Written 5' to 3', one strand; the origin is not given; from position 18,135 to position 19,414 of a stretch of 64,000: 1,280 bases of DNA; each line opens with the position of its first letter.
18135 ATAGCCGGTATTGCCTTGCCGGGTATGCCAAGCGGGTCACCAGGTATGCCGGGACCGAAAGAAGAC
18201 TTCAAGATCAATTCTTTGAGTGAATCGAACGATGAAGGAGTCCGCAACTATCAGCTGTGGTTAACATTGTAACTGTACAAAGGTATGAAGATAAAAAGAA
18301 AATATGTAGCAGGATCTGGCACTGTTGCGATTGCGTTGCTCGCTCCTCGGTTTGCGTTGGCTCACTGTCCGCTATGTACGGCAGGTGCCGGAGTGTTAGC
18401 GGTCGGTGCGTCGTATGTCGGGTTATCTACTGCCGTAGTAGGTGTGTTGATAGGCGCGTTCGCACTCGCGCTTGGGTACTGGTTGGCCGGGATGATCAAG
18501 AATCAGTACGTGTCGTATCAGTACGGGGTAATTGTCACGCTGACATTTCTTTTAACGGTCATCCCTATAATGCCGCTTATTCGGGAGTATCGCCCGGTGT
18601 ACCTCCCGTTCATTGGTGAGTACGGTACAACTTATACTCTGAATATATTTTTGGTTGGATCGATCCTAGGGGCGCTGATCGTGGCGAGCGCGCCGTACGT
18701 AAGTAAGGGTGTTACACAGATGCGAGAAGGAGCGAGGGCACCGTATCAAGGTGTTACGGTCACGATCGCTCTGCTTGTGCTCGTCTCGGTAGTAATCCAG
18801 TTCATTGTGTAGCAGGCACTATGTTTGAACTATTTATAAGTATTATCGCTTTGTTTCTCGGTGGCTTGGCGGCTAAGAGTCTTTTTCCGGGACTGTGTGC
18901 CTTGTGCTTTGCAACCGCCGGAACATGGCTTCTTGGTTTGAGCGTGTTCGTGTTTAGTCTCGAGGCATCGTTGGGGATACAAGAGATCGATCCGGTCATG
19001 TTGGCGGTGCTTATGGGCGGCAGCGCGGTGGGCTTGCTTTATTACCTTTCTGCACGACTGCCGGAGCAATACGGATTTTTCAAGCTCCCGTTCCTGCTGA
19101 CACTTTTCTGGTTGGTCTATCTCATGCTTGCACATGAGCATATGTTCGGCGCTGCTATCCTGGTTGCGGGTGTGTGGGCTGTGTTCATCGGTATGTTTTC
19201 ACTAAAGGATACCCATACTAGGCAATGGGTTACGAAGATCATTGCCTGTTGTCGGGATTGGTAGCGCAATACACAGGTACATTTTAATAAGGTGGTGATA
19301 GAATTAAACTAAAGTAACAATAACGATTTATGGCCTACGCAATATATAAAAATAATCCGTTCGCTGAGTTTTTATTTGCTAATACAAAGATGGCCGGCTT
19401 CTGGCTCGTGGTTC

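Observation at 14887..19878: Eight-gene metal homeostasis island in which the CsoR-family sensor has an unusual ligand set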

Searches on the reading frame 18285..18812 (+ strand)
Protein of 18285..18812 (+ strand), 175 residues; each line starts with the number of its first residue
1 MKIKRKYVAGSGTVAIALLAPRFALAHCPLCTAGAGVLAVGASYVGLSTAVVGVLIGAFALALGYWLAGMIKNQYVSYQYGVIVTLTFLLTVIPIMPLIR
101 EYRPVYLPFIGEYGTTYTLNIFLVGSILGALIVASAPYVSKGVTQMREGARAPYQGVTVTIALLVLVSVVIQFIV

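Call 4: search_protein_families(library=pfam, proteins=[window:18285-18812:+], max_evalue=0.01)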
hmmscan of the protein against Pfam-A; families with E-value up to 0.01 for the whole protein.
window:18285-18812:+ (175 aa): 0 families

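Call 6: search_protein_families(library=ncbifam, proteins=[window:18285-18812:+], max_evalue=0.01)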
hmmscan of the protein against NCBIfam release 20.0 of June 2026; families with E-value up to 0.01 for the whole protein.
window:18285-18812:+ (175 aa): 0 families

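Call 33: find_homologous_proteins(query=window:18285-18812:+, max_evalue=0.001)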
Query window:18285-18812:+ (175 aa): 556 proteins with E <= 0.001 among 2870 candidates; the best 120 are listed.
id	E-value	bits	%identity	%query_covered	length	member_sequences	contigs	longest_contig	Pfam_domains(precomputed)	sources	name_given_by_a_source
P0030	3.9e-101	354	100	100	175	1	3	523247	-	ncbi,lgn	ncbi:MAG: hypothetical protein WDZ82_01260 [Candidatus Paceibacterota bacterium]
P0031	2.0e-57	212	62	97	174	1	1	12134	-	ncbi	ncbi:MAG: hypothetical protein WD049_08245 [Candidatus Paceibacterota bacterium]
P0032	3.6e-52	195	57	92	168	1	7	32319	-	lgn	-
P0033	6.4e-52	194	57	84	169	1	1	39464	-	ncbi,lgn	-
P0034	1.0e-51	193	59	90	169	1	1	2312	-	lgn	-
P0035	1.5e-51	193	54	92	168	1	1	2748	-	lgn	-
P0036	1.1e-50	190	56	93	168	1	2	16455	-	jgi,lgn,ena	-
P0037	2.0e-50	189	56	89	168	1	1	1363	-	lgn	-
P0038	2.2e-50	189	57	88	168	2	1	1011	-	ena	-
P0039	2.3e-50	189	55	97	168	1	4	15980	-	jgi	-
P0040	2.5e-50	189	56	87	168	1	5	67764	-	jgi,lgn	-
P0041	2.6e-50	189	57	89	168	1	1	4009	-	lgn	-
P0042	3.0e-50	189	60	89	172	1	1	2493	-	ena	-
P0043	7.0e-50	187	58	88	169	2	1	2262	-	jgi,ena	-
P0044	7.7e-50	187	54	93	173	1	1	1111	-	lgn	-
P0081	6.5e-48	181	59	88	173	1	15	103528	-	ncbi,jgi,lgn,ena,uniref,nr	ncbi:hypothetical protein A3C21_01545 [Candidatus Kaiserbacteria bacterium RIFCSPHIGHO2_02_FULL_59_2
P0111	2.0e-46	176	52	93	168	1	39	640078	-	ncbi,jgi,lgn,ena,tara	tara:strand:+ start:95 stop:601 length:507 start_codon:yes stop_codon:yes gene_type:complete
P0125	1.8e-45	173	53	91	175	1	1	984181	-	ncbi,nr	ncbi:MAG: hypothetical protein L3J07_01790 [Candidatus Magasanikbacteria bacterium]|nr:hypothetical 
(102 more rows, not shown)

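Call 36: find_encoding_contigs(protein=P0111, flank=6000, max_places=2)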
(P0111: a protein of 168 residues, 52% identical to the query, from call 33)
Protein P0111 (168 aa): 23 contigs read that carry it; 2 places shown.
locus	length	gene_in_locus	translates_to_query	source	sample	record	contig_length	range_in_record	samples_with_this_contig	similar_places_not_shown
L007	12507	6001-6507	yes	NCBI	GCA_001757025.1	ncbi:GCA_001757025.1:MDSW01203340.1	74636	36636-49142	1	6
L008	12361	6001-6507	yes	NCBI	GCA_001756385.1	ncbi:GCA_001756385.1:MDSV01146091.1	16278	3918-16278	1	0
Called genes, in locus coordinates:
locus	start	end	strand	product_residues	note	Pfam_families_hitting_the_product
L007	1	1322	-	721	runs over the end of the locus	PF17191:RecG_wedge, PF01336:tRNA_anti-codon (weak), PF04851:ResIII, PF00270:DEAD, PF00271:Helicase_C, PF19833:RecG_dom3_C (weak)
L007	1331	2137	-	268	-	PF00730:HhH-GPD, PF00633:HHH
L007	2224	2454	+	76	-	-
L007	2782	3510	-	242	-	PF01863:YgjP-like, PF08325:WLM (weak)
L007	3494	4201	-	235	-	-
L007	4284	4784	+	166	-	-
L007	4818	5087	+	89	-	PF02583:Trns_repr_metal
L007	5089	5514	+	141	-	PF03713:DUF305, PF13628:DUF4142 (faint)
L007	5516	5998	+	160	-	PF04214:DUF411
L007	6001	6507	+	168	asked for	-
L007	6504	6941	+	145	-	-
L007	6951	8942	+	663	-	PF00122:E1-E2_ATPase, PF08282:Hydrolase_3 (faint), PF00702:Hydrolase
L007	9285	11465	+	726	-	PF00881:Nitroreductase, PF02624:YcaO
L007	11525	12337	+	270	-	PF10026:DUF2268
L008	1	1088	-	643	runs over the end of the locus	PF00270:DEAD, PF04851:ResIII, PF00271:Helicase_C, PF19833:RecG_dom3_C (weak)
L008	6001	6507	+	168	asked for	-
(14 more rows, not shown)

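Call 37: find_encoding_contigs(protein=P0125, flank=6000, max_places=1)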
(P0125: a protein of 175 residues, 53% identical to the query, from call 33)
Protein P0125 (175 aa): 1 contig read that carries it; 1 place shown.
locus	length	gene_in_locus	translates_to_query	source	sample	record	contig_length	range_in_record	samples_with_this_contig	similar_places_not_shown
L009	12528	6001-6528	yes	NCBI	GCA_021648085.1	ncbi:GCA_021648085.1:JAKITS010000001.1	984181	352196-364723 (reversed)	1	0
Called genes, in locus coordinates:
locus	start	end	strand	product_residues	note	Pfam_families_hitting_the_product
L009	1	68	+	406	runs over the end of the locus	-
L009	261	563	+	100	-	PF04266:ASCH (faint)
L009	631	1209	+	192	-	PF02353:CMAS (weak), PF13489:Methyltransf_23, PF05175:MTS (weak), PF06325:PrmA (weak), PF13847:Methyltransf_31, PF08241:Methyltransf_11, PF08242:Methyltransf_12, PF13649:Methyltransf_25, +2 more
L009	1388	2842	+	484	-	PF03193:RsgA_GTPase (faint), PF20720:nSTAND3 (faint), PF00005:ABC_tran, PF00931:NB-ARC (faint), PF02463:SMC_N (faint), PF06414:Zeta_toxin (faint), PF13191:AAA_16 (faint), PF00005:ABC_tran, +3 more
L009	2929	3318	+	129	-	PF07883:Cupin_2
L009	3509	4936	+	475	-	PF00270:DEAD, PF04851:ResIII (weak), PF00271:Helicase_C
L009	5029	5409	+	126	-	-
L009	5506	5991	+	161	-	PF04214:DUF411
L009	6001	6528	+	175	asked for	-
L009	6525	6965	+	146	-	-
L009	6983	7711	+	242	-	-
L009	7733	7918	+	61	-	-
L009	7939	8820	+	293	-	-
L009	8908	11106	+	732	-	PF00403:HMA, PF08282:Hydrolase_3 (faint), PF00122:E1-E2_ATPase, PF00702:Hydrolase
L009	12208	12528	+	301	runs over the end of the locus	PF00989:PAS (faint), PF08448:PAS_4 (faint), PF13188:PAS_8 (faint), PF13426:PAS_9 (weak)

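Call 38: find_encoding_contigs(protein=P0081, flank=6000, max_places=1)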
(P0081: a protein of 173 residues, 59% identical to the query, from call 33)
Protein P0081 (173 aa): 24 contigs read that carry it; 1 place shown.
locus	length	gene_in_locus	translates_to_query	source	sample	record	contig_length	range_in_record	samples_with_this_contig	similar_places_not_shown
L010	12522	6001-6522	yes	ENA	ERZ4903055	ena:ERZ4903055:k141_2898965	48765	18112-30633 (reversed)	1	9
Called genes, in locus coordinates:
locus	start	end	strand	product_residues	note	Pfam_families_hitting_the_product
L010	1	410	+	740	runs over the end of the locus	PF00982:Glyco_transf_20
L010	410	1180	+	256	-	PF02358:Trehalose_PPase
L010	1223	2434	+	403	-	PF03200:Glyco_hydro_63 (faint), PF22422:MGH1-like_GH, PF01204:Trehalase (faint)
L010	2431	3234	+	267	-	PF00480:ROK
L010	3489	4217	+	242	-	-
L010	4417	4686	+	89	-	PF02583:Trns_repr_metal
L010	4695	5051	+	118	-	-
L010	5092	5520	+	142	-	-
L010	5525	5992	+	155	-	PF04214:DUF411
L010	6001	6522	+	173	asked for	-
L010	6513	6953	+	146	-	-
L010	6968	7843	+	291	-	-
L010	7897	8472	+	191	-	-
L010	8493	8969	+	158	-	-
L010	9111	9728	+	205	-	-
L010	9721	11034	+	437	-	PF08843:AbiEii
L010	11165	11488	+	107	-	PF02635:DsrE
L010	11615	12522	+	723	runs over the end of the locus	PF19335:HMBD, PF00122:E1-E2_ATPase, PF00702:Hydrolase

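Call 44: search_protein_families(library=pfam, proteins=[window:18285-18812:+], max_evalue=10)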
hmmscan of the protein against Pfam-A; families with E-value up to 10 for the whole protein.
window:18285-18812:+ (175 aa): 1 family
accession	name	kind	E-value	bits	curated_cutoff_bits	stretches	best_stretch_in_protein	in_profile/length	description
PF02687.27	FtsX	-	9.5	6.7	25.5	1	47-93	49-103/120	FtsX-like permease C-terminal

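Call 49: predict_structure(alignment_id=A6)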
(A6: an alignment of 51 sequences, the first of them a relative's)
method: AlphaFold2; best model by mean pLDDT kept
length: 175 residues; sequences in the alignment: 51
mean_pLDDT: 82.7   pTM: 0.73
mean pLDDT of the five models: 82.7, 81.5, 80.7, 79.3, 78.6
residues with pLDDT >= 90: 76; 70-90: 64; 50-70: 33; < 50: 2
segments of 3 or more residues with pLDDT < 50: none
pLDDT, mean of each block of 10 residues (from residue 1): 55 68 59 79 87 93 94 95 96 87 70 69 94 93 91 84 89 86
secondary structure, 60 per line:
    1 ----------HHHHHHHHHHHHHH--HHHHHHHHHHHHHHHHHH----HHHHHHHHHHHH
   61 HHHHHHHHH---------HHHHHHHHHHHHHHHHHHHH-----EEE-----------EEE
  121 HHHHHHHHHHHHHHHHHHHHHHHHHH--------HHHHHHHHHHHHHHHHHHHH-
elements in order: H11-24 H27-44 H49-69 H79-98 E104-106 E118-120 H121-146 H155-174

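Call 59: fold_search(model_id=the predicted structure, library=pdb)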
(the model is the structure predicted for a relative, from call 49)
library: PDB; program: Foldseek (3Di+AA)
matches with E <= 10: 219; with E <= 0.001: 0
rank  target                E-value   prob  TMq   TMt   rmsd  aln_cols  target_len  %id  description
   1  2qe9_A                1.8e-01  0.33  0.17  0.18  14.3        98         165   17  Crystal structure of a putative metal-dependent hydrolase (yiza, bsu10800) from bacillus subtilis at 1.90 A resolution (released 2007-07-10)
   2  9u6g_N                3.6e-01  0.28  0.25  0.16  19.5       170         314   16  Cryo-EM structure of the Vo domain of V/A-ATPase in liposomes, state1 (released 2025-10-29)
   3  2bk6_C                7.0e-01  0.08  0.16  0.17  14.3       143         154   12  The X-ray crystal structure of the Listeria innocua H31G Dps mutant. (released 2005-02-14)
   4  7l1v_R                7.8e-01  0.09  0.18  0.14  15.5       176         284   11  Orexin Receptor 2 (OX2R) in Complex with G Protein and Small-Molecule Agonist Compound 1 (released 2021-02-10)
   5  9u6q_N                9.2e-01  0.12  0.22  0.13  22.1       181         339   19  Cryo-EM structure of the Vo domain of V/A-ATPase in liposomes under no pmf condition,state1 (released 2025-10-29)
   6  7sf8_A                1.0e+00  0.08  0.20  0.16  14.0       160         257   12  GPR56 (ADGRG1) 7TM domain bound to tethered agonist in complex with G protein heterotrimer (released 2022-04-27)
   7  7d76_R                1.1e+00  0.11  0.18  0.14  10.6       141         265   16  Cryo-EM structure of the beclomethasone-bound adhesion receptor GPR97-Go complex (released 2021-02-03)
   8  9siq_A                1.1e+00  0.18  0.28  0.17   9.2       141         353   15  Structure of the honeybee GABAA RDL receptor with Chrodrimanin B (released 2026-02-11)
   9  9u6k_N                1.1e+00  0.09  0.19  0.12  21.5       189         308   20  Cryo-EM structure of the Vo domain of V/A-ATPase under pmf condition, State3B (released 2025-10-29)
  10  7x9a_R                1.2e+00  0.09  0.17  0.11  12.5       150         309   11  Cryo-EM structure of neuropeptide Y Y1 receptor in complex with NPY and Gi (released 2022-05-18)
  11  7dgd_A                1.4e+00  0.08  0.19  0.07  15.2       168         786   17  apo state of class C GPCR (released 2021-09-22)
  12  7qhm_F                1.4e+00  0.07  0.18  0.17  18.1       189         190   14  Cytochrome bcc-aa3 supercomplex (respiratory supercomplex III2/IV2) from Corynebacterium glutamicum (stigmatellin and  (released 2022-05-18)
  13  8hcr_S                1.5e+00  0.08  0.21  0.20  16.1       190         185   13  Cryo-EM structure of the Mycobacterium tuberculosis cytochrome bcc:aa3 supercomplex and a novel inhibitor targeting su (released 2023-05-03)
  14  9ayf_R                1.5e+00  0.06  0.15  0.05  16.5       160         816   10  Structure of human calcium-sensing receptor in complex with Gi1 (miniGi1) protein in detergent (released 2024-04-17)
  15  7ose_B                1.6e+00  0.09  0.23  0.14  11.5       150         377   15  cytochrome bd-II type oxidase with bound aurachin D (released 2021-11-17)
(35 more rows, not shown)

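Call 61: find_encoding_contigs(protein=P0031, flank=8000, max_places=1)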
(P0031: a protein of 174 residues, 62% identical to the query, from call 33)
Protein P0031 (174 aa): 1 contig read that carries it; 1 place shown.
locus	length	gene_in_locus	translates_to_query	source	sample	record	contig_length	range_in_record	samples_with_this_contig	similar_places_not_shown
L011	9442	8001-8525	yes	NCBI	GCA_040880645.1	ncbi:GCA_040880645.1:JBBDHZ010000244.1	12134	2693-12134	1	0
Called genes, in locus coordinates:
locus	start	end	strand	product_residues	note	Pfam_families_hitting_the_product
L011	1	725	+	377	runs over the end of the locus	PF07995:GSDH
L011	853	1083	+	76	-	PF04014:MazE_antitoxin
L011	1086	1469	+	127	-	PF02661:Fic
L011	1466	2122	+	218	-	PF13483:Lactamase_B_3, PF12706:Lactamase_B_2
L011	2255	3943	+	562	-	PF05970:PIF1, PF13191:AAA_16 (faint), PF13245:AAA_19, PF13401:AAA_22 (weak), PF13604:AAA_30, PF21530:Pif1_2B_dom (weak), PF14493:HTH_40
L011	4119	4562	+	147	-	-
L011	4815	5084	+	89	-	PF02583:Trns_repr_metal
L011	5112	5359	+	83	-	PF19335:HMBD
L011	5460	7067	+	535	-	PF00122:E1-E2_ATPase, PF08282:Hydrolase_3 (faint), PF00702:Hydrolase, PF12710:HAD (weak)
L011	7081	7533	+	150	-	-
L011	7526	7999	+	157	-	PF04214:DUF411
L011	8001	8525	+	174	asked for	-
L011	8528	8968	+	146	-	-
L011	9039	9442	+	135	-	PF04173:DoxD (weak), PF07681:DoxX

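Call 64: find_related_loci(query=A6, collection=genome_contigs, flank=7000)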
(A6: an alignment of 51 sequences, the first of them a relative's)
Query A6 (175 aa) in genome_contigs; peptide patterns used: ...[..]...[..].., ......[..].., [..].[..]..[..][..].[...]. (x = any residue, [..] = any of these).
234 stretches matched a pattern; 161 encode a relative of the query (tblastn E <= 1e-3); the best 80 are kept; 80 distinct loci.
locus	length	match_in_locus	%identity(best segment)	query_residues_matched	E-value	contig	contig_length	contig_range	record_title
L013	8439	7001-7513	62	5-173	6e-57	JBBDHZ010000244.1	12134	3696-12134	MAG: Candidatus Paceibacterota bacterium isolate LejiaA_56_15 Lejia_A_7394_length_12134_cov_10, whole genome shotgun seq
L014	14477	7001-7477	58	18-172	2e-55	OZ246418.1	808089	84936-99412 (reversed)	MAG: uncultured Candidatus Saccharibacteria bacterium isolate SRP292972_co1_37 genome assembly, chromosome: 1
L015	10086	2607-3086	58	19-175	8e-53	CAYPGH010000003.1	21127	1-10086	MAG TPA_asm: uncultured Candidatus Saccharibacteria bacterium isolate SRP050083_co2_53 genome assembly, contig: NODE_169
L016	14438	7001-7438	57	14-160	1e-52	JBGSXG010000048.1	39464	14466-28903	MAG: Candidatus Paceibacteria bacterium isolate JTS-RE6 k141_11277111, whole genome shotgun sequence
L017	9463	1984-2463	55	19-175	1e-51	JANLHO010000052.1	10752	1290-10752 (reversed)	MAG: Patescibacteria group bacterium isolate P6-19 k99_207037, whole genome shotgun sequence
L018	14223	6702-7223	51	1-174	3e-50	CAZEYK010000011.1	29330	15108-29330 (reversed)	MAG TPA_asm: uncultured Gammaproteobacteria bacterium isolate SRP118108_co5_163 genome assembly, contig: NODE_1196_lengt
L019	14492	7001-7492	49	14-174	6e-48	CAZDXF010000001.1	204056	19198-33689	MAG TPA_asm: uncultured Candidatus Saccharibacteria bacterium isolate SRP329715_co1_365 genome assembly, contig: NODE_38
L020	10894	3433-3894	53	26-175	9e-48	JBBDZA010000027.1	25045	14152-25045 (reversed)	MAG: Parcubacteria group bacterium isolate LejiaD_47_45 Lejia_D_3205_length_25045_cov_28, whole genome shotgun sequence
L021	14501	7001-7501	48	11-174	9e-48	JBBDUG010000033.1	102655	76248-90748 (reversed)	MAG: Candidatus Paceibacterota bacterium isolate LejiaC_44_66 Lejia_C_447_length_102655_cov_44, whole genome shotgun seq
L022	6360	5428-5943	51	3-174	5e-47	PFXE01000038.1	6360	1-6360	MAG: Candidatus Zambryskibacteria bacterium CG_4_9_14_3_um_filter_40_16 CG_4_9_14_3_um_filter_150_scaffold_30329_c, whol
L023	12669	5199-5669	54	22-174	1e-46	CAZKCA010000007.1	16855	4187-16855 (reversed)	MAG TPA_asm: uncultured Candidatus Saccharibacteria bacterium isolate SRP290908_co1_94 genome assembly, contig: NODE_460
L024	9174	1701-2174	53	19-173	1e-46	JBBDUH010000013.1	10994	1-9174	MAG: Candidatus Paceibacterota bacterium isolate LejiaC_47_60 Lejia_C_13764_length_10994_cov_40, whole genome shotgun se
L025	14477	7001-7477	50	21-175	2e-46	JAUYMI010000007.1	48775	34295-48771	MAG: bacterium isolate C24_metabat.bin.8 C24_k141_160060, whole genome shotgun sequence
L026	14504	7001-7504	46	12-175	4e-46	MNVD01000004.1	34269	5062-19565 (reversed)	MAG: Candidatus Magasanikbacteria bacterium CG1_02_41_34 cg1_0.2_scaffold_2033_c, whole genome shotgun sequence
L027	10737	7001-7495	47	11-175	2e-45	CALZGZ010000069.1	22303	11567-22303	MAG: uncultured Gammaproteobacteria bacterium isolate FCS_M_Gamma_077 genome assembly, contig: k121_160540, whole genome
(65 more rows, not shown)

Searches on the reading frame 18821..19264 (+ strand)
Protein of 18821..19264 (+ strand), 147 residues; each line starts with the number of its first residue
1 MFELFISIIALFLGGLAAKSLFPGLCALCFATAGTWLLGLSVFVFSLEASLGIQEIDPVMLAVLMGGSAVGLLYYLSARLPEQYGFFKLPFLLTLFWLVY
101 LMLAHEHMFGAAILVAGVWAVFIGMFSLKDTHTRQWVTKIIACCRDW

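Call 4: search_protein_families(library=pfam, proteins=[window:18821-19264:+], max_evalue=0.01)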
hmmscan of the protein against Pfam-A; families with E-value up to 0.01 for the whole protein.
window:18821-19264:+ (147 aa): 0 families

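Call 6: search_protein_families(library=ncbifam, proteins=[window:18821-19264:+], max_evalue=0.01)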
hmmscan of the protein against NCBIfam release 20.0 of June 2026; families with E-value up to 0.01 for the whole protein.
window:18821-19264:+ (147 aa): 0 families

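Call 34: find_homologous_proteins(query=window:18821-19264:+, max_evalue=0.001)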
Query window:18821-19264:+ (147 aa): 7 proteins with E <= 0.001 among 97 candidates.
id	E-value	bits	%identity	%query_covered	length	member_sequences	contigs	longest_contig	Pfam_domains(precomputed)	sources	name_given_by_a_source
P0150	3.3e-89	315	100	100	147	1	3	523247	-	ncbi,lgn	ncbi:MAG: hypothetical protein WDZ82_01255 [Candidatus Paceibacterota bacterium]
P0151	1.7e-26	111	46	99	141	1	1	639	-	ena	-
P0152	1.3e-20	92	39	94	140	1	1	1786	-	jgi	jgi:hypothetical protein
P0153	2.5e-20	91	40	86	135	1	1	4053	-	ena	-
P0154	1.9e-15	76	37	83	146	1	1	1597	-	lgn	-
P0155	1.7e-11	63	37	100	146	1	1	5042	-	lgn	-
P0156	2.9e-11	62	34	96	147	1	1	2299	-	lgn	-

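Call 44: search_protein_families(library=pfam, proteins=[window:18821-19264:+], max_evalue=10)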
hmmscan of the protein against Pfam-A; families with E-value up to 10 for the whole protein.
window:18821-19264:+ (147 aa): 1 family
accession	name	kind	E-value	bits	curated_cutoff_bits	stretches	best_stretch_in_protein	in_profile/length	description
PF15168.11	TRIQK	-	7.9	6.9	27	1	49-77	44-72/79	Triple QxxK/R motif-containing protein family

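Call 55: predict_structure(alignment_id=A7)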
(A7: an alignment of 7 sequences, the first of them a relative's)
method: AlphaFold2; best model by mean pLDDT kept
length: 147 residues; sequences in the alignment: 7
mean_pLDDT: 64.0   pTM: 0.48
mean pLDDT of the five models: 64.0, 61.7, 61.2, 58.6, 55.9
residues with pLDDT >= 90: 0; 70-90: 37; 50-70: 105; < 50: 5
segments of 3 or more residues with pLDDT < 50: 50-52
pLDDT, mean of each block of 10 residues (from residue 1): 71 80 74 70 62 54 57 55 53 60 63 65 66 70 59
secondary structure, 60 per line:
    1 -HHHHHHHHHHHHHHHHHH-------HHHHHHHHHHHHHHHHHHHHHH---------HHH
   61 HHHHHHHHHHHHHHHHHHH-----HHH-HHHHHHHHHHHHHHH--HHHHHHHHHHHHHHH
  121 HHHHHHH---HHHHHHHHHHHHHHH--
elements in order: H2-19 H27-48 H58-79 H89-103 H106-127 H131-145
